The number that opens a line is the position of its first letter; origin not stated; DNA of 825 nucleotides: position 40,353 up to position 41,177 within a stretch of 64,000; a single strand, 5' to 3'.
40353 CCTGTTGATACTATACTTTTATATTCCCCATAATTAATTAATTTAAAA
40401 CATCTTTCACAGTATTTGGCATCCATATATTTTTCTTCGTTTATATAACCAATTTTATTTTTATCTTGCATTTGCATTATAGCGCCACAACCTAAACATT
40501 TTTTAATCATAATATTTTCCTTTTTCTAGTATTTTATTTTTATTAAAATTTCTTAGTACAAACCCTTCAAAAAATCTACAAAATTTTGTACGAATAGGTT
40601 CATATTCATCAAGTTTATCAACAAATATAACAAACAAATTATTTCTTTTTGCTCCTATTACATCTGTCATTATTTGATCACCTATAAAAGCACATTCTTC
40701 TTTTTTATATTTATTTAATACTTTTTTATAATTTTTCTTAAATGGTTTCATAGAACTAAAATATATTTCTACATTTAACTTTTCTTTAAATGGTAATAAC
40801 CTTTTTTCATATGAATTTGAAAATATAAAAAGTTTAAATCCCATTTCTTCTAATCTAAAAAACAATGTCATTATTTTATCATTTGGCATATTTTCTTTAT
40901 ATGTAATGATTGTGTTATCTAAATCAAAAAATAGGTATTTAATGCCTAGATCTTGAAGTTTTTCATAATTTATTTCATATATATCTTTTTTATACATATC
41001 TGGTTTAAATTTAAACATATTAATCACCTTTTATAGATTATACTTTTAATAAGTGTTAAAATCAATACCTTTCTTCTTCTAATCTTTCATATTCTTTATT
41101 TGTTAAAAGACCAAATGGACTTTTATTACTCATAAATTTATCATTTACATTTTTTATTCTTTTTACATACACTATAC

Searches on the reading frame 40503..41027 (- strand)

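Call 8: search_protein_families(library=pfam, proteins=[window:40503-41027:-], max_evalue=0.001)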
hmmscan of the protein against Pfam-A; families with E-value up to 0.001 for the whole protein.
window:40503-41027:- (174 aa): 4 families
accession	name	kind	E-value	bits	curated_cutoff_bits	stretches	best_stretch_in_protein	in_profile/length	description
PF00702.32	Hydrolase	-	7.1e-11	43.3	26.4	1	15-128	65-189/191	haloacid dehalogenase-like hydrolase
PF13419.12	HAD_2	-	5.4e-07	30.3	23.8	1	48-136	80-178/178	Haloacid dehalogenase-like hydrolase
PF13242.12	Hydrolase_like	-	7.7e-06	26.2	22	1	94-137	4-49/75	HAD-hyrolase-like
PF09419.16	PGP_phosphatase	-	8.4e-06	25.9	20.4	1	5-133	15-160/168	Mitochondrial PGP phosphatase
